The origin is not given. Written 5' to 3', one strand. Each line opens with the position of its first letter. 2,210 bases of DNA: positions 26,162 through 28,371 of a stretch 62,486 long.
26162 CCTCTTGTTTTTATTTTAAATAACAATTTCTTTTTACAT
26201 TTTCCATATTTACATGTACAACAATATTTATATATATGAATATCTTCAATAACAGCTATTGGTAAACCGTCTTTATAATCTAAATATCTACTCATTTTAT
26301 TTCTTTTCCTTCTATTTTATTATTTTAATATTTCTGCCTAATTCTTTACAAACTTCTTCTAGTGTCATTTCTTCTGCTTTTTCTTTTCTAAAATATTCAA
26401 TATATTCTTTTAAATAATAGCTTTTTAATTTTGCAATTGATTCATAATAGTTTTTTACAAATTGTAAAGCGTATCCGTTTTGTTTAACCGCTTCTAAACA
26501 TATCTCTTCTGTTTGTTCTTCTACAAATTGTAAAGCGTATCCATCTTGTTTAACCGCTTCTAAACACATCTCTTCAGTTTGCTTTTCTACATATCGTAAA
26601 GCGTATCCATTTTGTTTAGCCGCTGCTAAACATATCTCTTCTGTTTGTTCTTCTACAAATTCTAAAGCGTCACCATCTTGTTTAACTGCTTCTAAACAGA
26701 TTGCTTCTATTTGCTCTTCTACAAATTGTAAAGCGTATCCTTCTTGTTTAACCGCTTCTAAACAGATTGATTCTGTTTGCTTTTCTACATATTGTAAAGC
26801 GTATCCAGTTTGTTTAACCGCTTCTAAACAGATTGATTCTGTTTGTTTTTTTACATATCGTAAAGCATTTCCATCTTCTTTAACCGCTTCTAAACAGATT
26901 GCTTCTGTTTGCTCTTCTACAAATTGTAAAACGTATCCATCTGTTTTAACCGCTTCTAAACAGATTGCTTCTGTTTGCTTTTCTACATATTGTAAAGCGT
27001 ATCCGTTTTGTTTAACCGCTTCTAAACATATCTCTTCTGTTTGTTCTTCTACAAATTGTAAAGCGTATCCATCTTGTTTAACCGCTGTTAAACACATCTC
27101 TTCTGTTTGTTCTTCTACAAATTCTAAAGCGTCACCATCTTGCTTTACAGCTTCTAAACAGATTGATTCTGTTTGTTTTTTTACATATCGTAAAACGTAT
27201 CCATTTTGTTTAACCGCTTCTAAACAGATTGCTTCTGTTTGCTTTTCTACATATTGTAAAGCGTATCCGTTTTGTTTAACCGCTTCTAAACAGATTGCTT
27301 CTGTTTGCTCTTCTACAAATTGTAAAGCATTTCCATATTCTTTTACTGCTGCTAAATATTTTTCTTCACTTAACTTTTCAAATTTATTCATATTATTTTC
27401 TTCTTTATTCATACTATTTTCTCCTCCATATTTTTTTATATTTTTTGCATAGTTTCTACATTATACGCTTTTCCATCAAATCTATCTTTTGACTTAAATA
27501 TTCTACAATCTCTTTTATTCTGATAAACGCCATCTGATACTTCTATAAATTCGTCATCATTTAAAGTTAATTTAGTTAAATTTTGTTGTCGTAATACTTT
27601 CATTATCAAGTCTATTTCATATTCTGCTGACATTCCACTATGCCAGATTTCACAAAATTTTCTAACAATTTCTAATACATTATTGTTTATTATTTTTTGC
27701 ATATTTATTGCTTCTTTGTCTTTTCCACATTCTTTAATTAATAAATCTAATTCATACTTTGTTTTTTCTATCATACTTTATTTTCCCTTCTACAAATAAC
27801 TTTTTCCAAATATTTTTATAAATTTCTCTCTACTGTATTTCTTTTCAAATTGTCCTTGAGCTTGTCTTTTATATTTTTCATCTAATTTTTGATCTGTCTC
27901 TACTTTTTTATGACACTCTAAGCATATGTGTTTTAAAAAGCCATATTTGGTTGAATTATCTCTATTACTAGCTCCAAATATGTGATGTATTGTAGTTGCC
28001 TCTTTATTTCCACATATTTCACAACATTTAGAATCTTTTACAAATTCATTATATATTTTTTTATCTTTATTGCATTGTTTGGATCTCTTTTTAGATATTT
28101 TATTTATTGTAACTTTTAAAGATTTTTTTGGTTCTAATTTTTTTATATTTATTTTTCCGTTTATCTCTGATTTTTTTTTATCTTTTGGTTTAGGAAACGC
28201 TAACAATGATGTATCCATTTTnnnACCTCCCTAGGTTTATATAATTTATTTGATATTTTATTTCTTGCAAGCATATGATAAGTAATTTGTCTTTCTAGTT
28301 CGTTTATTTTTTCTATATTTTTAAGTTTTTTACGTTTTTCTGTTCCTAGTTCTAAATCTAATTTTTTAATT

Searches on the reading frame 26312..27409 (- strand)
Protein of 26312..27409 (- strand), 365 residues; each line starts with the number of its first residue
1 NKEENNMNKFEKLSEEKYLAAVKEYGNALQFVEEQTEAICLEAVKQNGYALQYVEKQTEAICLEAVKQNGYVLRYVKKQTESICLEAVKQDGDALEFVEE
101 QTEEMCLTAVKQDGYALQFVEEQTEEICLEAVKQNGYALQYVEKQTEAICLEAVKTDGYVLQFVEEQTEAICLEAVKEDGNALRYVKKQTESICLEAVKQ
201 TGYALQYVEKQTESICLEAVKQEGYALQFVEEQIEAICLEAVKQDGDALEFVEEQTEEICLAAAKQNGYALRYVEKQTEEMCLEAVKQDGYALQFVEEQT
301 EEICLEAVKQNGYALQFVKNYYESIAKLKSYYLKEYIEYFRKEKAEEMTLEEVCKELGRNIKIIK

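Call 98: search_protein_families(library=pfam, proteins=[window:26312-27409:-], max_evalue=0.001)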
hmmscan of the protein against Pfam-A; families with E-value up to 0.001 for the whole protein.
window:26312-27409:- (365 aa): 9 families
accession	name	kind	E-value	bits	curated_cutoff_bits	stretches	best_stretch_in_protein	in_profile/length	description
PF13475.11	DUF4116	-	2.2e-94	309.3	24.9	11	279-320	2-46/49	Domain of unknown function (DUF4116)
PF17123.11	zf-RING_11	-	1.5e-11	44.2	27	0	82-95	3-15/29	RING-like zinc finger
PF25638.1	DUF5983_N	-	3.7e-11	42.9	27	0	64-81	33-50/56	Family of unknown function (DUF5983) N-terminal domain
PF14044.11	NETI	-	9.3e-07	28.9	27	0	209-226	6-23/56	NETI protein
PF01822.24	WSC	-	1e-06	29.3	27.8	0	29-69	19-59/82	WSC domain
PF17787.7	PH_14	-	2.3e-06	27.9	22.7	0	102-131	22-51/131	PH domain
PF11250.13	FAF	-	0.0001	22.8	25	0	54-92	9-48/54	Fantastic Four meristem regulator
PF02601.20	Exonuc_VII_L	-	0.00026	21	35.9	0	181-317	147-283/315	Exonuclease VII, large subunit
PF16484.10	CPT_N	-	0.00096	19.5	27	0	219-242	13-36/47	Carnitine O-palmitoyltransferase N-terminus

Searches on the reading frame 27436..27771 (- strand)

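Call 98: search_protein_families(library=pfam, proteins=[window:27436-27771:-], max_evalue=0.001)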
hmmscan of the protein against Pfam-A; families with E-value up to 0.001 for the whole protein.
window:27436-27771:- (111 aa): 1 family
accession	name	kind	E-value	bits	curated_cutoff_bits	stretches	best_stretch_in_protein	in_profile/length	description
PF25185.1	Tad3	-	1.5e-25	89.7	27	1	5-108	8-105/119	Type I Thoeris inhibitor Tad3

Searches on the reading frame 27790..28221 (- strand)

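Call 98: search_protein_families(library=pfam, proteins=[window:27790-28221:-], max_evalue=0.001)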
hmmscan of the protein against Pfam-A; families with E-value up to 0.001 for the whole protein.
window:27790-28221:- (143 aa): 1 family
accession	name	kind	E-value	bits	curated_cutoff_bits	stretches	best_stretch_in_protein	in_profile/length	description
PF06147.18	DUF968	-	1.7e-05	25.4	27.8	1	45-118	80-154/171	Protein of unknown function (DUF968)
